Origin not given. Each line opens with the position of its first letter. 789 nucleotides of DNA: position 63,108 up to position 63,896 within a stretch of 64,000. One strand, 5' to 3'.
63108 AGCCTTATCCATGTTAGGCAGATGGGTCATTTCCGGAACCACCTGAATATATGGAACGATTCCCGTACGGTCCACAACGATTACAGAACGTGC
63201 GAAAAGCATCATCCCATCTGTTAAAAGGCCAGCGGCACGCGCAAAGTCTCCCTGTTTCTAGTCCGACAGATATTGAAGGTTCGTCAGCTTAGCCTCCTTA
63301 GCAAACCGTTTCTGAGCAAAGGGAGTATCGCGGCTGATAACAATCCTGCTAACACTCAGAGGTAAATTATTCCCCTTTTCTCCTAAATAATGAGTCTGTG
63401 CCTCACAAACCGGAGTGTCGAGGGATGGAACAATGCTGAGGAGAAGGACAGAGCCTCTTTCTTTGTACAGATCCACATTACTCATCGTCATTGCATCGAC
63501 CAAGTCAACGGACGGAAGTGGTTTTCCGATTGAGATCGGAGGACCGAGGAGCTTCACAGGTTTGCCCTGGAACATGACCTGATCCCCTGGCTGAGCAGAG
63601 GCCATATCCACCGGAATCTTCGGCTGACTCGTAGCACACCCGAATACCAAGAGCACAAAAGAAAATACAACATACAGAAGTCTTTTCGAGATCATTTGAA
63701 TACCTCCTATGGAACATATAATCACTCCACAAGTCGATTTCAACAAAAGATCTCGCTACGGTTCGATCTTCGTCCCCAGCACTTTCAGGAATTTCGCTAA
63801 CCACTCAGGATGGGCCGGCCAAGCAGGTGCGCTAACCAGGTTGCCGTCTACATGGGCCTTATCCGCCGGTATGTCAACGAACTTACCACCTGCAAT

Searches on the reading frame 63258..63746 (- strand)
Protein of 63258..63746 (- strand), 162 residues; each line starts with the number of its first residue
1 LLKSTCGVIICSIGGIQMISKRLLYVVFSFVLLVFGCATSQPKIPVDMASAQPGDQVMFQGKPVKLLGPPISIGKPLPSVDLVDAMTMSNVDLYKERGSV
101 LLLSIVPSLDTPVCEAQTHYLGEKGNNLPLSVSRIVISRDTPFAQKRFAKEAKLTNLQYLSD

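Call 19: search_protein_families(library=pfam, proteins=[window:63258-63746:-], max_evalue=0.001)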
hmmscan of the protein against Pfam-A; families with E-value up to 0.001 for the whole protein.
window:63258-63746:- (162 aa): 2 families
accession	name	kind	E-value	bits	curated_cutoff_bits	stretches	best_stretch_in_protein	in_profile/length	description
PF08534.16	Redoxin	-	3.6e-09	37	26.6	1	74-157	3-89/148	Redoxin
PF00578.27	AhpC-TSA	-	2.3e-08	34.4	26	1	73-162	1-89/124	AhpC/TSA family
